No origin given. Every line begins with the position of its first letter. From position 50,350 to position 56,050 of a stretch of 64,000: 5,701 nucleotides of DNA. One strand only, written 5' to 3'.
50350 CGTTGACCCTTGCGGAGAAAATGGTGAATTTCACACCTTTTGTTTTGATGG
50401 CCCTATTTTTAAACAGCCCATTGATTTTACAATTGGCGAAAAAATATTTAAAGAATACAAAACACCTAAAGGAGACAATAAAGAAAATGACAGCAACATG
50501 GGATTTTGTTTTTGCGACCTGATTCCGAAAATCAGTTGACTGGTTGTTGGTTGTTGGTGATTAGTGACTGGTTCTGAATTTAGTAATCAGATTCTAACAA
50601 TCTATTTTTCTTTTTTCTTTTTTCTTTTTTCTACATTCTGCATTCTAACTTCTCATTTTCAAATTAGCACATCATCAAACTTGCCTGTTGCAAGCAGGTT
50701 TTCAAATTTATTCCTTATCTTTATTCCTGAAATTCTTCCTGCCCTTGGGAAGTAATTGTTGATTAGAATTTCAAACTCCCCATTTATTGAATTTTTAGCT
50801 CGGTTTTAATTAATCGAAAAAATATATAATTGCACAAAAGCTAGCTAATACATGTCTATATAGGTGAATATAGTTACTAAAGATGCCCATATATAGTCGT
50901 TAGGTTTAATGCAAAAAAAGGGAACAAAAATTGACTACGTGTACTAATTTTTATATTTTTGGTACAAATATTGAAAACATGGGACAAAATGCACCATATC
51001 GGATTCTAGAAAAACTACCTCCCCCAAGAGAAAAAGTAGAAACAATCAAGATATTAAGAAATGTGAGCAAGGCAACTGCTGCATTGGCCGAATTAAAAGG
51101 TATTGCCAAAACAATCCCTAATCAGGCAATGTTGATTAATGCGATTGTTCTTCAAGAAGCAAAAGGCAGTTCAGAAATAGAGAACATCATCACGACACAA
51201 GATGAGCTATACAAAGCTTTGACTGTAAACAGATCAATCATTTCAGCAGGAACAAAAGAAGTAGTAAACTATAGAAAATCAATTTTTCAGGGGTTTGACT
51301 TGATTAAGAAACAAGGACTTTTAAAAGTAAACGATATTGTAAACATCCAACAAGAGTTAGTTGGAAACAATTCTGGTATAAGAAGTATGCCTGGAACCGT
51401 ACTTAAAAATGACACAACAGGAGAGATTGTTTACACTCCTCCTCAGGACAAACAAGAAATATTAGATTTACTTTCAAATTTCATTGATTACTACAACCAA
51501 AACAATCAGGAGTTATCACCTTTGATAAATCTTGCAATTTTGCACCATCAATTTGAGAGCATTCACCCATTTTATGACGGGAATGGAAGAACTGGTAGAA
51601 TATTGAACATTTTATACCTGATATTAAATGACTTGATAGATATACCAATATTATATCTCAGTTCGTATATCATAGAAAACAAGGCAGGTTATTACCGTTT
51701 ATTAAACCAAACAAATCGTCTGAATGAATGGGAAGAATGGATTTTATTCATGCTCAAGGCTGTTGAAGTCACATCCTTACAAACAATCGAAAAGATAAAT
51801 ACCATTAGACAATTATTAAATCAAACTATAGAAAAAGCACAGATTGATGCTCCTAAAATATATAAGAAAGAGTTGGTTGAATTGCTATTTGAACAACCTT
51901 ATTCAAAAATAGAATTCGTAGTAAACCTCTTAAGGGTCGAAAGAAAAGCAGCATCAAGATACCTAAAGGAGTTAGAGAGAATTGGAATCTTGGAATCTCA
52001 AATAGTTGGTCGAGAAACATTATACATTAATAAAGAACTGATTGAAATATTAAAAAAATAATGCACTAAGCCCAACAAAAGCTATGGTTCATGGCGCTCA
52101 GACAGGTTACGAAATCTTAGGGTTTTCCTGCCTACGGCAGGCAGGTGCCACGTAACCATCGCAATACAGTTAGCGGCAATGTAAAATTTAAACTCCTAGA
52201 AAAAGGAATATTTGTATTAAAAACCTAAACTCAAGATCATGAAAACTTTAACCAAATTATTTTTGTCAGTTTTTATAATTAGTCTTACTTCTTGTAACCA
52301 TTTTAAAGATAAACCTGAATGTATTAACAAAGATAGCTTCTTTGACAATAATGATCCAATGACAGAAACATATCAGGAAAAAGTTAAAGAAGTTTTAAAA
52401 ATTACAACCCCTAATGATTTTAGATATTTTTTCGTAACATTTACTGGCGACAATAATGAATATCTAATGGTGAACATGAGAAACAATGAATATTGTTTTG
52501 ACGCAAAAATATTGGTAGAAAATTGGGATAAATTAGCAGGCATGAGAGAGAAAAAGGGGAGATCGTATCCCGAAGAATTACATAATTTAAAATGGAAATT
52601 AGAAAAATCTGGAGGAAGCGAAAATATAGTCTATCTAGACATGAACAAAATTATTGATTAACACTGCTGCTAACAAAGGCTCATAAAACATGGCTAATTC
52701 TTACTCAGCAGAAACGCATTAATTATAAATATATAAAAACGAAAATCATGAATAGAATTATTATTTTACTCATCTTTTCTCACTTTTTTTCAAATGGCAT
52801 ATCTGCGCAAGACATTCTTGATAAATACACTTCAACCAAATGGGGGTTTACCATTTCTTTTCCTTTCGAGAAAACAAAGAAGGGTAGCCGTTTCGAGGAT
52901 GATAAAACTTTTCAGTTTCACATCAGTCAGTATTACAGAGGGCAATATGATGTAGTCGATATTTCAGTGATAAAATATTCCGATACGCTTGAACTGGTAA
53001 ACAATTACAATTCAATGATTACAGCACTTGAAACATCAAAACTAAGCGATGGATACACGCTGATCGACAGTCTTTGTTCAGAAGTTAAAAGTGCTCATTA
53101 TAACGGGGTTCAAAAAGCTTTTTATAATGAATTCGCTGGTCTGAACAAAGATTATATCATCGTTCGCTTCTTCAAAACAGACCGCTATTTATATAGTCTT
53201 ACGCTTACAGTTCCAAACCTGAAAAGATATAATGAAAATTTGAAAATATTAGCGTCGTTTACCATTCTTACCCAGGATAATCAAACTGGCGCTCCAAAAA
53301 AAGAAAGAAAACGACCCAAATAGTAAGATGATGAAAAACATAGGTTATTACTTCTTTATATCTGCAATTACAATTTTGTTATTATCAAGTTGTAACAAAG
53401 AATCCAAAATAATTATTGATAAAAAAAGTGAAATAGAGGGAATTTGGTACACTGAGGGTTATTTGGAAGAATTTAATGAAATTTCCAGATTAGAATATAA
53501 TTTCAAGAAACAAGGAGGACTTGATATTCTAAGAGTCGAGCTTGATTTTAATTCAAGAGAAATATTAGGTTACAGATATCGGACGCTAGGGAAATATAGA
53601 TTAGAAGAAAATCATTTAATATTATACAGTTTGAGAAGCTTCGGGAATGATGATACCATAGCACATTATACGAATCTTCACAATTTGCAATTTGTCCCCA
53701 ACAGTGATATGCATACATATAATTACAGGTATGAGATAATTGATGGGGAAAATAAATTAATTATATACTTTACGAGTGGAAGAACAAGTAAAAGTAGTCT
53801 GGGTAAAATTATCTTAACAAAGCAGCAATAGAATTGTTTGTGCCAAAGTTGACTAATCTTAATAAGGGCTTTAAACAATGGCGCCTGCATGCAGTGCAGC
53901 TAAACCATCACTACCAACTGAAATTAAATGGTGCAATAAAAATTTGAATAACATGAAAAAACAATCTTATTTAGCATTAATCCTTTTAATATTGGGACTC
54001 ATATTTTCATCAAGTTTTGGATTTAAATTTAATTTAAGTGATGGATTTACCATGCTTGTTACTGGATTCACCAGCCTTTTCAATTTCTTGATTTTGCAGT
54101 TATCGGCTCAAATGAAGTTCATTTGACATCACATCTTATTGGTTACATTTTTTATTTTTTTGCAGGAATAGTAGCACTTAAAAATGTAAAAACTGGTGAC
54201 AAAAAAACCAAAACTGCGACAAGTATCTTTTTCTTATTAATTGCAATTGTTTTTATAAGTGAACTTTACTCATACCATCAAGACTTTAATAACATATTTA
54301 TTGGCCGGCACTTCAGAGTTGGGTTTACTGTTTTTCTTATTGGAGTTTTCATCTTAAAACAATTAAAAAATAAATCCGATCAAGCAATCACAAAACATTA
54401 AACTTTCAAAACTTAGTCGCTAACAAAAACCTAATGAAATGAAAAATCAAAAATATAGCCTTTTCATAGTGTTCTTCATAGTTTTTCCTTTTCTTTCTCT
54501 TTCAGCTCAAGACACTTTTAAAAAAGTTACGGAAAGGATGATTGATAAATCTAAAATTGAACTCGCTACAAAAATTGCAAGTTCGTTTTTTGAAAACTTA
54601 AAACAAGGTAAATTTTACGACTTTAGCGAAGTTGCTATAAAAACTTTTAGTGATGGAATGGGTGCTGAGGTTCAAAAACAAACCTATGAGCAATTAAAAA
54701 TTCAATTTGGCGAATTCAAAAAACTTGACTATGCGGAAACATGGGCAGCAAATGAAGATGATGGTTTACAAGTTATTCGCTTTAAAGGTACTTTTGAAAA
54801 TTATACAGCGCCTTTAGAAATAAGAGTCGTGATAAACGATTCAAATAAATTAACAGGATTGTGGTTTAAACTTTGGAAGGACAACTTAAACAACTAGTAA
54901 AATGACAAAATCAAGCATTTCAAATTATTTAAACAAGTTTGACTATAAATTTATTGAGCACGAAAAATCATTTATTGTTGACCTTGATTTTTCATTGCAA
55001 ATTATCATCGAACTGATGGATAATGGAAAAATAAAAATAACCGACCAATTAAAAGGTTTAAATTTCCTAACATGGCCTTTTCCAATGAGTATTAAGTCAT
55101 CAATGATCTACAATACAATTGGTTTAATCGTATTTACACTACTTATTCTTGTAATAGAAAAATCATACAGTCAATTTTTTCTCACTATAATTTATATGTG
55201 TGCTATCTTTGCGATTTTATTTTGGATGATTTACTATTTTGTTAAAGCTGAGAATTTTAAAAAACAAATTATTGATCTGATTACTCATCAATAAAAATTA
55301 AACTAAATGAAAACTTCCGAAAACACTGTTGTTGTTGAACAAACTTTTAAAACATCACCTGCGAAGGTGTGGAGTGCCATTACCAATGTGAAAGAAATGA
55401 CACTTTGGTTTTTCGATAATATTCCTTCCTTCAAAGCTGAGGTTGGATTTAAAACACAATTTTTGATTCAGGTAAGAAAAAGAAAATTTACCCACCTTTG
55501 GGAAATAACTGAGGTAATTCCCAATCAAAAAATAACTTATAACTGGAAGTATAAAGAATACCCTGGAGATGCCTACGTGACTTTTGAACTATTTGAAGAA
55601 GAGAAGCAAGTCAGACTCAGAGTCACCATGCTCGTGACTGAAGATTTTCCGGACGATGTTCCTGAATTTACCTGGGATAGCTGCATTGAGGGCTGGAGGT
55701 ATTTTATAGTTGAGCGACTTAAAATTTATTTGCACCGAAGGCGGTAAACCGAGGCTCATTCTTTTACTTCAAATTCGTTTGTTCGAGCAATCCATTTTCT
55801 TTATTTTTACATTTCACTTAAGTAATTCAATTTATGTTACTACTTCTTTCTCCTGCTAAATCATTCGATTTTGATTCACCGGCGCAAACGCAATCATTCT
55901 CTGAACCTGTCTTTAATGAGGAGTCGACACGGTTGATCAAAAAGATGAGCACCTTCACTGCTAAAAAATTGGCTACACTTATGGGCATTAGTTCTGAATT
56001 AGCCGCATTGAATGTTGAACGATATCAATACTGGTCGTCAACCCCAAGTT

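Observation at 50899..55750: Integrase-less cassette-like array: Fic plus eight or nine small secreted, lipoprotein or membrane ORFs separated by dyad repeats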

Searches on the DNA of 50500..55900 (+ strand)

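Call 58: search_with_rna_model(model_id=R1, source=window, start=50500, end=55900, max_evalue=10, filters=off, show_alignments=10)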
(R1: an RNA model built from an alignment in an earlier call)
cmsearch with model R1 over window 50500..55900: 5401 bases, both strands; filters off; matches with E-value up to 10: 7.
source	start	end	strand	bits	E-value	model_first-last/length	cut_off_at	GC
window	51345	51362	+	10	0.3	1-70/70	no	0.33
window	51224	51299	+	6.2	2.8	1-70/70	no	0.32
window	54864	54891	+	5.1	5.1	1-70/70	no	0.32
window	54864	54891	-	5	5.4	1-70/70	no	0.32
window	51345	51366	-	4.7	6.5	1-70/70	no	0.36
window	52629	52640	-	4.6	7.1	1-70/70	no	0.42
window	52629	52640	+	4.6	7.1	1-70/70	no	0.42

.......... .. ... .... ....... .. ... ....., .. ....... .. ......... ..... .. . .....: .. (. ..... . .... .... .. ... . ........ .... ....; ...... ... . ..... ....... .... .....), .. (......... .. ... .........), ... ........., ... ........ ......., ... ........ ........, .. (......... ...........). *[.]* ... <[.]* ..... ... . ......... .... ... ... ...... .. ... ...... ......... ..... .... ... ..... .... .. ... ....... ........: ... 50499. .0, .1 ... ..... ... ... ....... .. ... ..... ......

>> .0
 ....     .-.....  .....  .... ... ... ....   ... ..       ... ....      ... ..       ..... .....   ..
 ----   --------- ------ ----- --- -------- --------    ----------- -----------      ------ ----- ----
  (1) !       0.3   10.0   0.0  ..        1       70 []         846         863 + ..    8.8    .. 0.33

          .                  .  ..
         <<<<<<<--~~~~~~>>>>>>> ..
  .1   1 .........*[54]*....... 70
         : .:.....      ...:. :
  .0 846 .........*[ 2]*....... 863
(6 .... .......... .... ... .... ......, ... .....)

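Call 69: search_with_rna_model(model_id=R1, sources=[L069, L070, L071, L072, L073, L074, L075, L076, L077, L078, L079, L080, L081, L082, L083, L084, L085, L086, L087, L088, L089, L090, L091, L092, L093, L094, L095, L096, L097, L098, L099, L100, L101, L102, L103, L104, L105, L106, L107, L108, L109, L110, L111, L112, L113, L114, L115, L116, L117, L118, L119, L120, L121, L122, L123, L124, L125, L126, L127, L128, L129, L130, L131, L132, L133, L134, L135, L136, L137, L138, L139, L140, L141, L142, L143, L144, L145, L146, L147, L148, L149, L150, L151, L152, L153], max_evalue=1)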
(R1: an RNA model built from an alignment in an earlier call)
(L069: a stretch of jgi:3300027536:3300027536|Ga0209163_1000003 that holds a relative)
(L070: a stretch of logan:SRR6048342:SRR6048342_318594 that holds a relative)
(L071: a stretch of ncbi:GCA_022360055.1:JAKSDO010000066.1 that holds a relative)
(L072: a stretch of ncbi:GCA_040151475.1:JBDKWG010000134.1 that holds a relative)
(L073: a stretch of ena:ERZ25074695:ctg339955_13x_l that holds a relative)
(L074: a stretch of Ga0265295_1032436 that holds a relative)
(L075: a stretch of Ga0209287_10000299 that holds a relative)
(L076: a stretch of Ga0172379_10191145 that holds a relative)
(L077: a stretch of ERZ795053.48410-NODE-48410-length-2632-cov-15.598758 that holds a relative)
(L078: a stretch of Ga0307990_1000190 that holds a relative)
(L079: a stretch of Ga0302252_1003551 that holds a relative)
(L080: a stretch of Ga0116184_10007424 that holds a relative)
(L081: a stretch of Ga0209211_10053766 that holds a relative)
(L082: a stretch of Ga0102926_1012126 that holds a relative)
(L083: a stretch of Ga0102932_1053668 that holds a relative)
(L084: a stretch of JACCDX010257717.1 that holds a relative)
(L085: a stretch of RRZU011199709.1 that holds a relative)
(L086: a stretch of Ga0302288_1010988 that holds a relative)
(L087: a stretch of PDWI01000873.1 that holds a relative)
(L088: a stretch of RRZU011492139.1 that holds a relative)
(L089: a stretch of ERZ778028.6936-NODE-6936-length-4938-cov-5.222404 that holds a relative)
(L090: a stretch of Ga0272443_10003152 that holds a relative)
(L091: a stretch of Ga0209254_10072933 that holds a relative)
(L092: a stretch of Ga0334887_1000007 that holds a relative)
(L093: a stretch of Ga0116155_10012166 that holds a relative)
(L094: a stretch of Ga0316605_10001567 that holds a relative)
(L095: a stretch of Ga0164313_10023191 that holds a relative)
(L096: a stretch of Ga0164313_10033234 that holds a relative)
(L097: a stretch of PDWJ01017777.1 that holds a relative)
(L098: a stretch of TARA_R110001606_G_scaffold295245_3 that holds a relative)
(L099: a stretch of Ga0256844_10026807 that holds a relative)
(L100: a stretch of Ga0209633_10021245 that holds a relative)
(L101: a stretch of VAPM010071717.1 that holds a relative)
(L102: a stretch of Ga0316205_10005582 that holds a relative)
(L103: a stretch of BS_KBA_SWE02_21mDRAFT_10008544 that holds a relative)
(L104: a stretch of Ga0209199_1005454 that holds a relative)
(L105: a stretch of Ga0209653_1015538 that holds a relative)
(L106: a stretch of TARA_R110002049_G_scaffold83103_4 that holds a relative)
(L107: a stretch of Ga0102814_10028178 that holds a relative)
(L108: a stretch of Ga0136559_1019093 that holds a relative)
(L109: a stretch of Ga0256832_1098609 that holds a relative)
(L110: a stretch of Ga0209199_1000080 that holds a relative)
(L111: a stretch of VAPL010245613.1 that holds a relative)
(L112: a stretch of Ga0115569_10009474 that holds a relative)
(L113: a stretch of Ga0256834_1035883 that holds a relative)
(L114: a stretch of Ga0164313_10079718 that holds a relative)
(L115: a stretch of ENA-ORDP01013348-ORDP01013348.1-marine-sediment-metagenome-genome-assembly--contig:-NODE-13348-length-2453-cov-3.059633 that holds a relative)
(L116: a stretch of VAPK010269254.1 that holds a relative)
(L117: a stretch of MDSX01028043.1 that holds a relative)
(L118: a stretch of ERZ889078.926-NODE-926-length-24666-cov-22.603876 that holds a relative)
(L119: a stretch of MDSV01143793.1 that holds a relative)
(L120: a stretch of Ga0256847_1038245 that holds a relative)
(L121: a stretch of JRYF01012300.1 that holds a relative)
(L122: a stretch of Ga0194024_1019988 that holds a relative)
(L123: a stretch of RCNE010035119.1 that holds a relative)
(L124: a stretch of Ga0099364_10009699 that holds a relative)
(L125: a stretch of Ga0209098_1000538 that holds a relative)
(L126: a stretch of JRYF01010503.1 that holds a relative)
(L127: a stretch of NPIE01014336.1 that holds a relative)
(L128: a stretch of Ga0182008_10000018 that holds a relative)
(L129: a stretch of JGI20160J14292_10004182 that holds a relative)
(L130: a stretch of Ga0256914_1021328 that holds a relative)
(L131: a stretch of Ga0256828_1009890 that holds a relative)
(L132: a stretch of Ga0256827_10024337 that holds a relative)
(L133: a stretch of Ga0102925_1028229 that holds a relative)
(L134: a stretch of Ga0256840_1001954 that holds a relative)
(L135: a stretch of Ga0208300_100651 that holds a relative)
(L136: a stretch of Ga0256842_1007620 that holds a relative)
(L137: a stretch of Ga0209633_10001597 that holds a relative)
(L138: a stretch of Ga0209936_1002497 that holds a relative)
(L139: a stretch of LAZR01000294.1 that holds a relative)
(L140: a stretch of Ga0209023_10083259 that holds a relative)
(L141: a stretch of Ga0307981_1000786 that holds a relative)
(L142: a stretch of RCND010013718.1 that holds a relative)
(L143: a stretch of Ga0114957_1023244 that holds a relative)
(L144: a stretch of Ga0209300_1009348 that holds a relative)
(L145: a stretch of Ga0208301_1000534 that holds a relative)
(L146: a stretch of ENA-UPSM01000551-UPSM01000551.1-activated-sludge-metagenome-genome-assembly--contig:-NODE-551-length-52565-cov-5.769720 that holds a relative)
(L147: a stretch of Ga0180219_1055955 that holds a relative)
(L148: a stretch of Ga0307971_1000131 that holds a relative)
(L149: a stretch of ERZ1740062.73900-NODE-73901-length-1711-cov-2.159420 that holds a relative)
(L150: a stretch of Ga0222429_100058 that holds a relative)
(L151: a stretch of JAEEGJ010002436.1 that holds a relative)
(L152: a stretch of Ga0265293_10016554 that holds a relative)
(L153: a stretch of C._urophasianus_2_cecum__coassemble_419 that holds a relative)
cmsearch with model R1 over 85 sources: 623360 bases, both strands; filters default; matches with E-value up to 1: 1.
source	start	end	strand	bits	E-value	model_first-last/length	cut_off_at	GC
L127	5410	5509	+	17.9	0.32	1-70/70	no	0.46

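Call 70: search_with_rna_model(model_id=R1, sources=[L090, L075, L079, L085, L083, L122, L101, L077], max_evalue=10, filters=off, show_alignments=6)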
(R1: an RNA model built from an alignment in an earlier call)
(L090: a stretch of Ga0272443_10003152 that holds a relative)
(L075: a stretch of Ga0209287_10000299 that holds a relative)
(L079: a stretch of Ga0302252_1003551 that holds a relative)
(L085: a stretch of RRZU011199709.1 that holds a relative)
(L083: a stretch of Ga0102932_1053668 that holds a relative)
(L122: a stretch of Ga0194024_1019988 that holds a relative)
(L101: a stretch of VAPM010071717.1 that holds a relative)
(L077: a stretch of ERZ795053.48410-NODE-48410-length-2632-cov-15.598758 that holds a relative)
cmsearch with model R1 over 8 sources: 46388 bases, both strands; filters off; matches with E-value up to 10: 10.
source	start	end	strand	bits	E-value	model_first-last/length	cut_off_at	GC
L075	2131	2171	-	14.1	0.23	14-56/70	no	0.61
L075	6704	6750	-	12.9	0.47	1-70/70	no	0.45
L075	5997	6050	+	12.6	0.55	1-70/70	no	0.52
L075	4046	4077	+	12.1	0.72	1-70/70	no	0.56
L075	9092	9132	+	10.7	1.6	1-70/70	no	0.44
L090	141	175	-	10.1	2.4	1-70/70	no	0.34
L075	9092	9132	-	10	2.5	1-70/70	no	0.44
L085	1114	1163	-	9.2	4.1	1-70/70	no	0.32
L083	451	468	+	8.3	6.8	1-70/70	no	0.28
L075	11217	11247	+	7.7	9.6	1-70/70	no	0.48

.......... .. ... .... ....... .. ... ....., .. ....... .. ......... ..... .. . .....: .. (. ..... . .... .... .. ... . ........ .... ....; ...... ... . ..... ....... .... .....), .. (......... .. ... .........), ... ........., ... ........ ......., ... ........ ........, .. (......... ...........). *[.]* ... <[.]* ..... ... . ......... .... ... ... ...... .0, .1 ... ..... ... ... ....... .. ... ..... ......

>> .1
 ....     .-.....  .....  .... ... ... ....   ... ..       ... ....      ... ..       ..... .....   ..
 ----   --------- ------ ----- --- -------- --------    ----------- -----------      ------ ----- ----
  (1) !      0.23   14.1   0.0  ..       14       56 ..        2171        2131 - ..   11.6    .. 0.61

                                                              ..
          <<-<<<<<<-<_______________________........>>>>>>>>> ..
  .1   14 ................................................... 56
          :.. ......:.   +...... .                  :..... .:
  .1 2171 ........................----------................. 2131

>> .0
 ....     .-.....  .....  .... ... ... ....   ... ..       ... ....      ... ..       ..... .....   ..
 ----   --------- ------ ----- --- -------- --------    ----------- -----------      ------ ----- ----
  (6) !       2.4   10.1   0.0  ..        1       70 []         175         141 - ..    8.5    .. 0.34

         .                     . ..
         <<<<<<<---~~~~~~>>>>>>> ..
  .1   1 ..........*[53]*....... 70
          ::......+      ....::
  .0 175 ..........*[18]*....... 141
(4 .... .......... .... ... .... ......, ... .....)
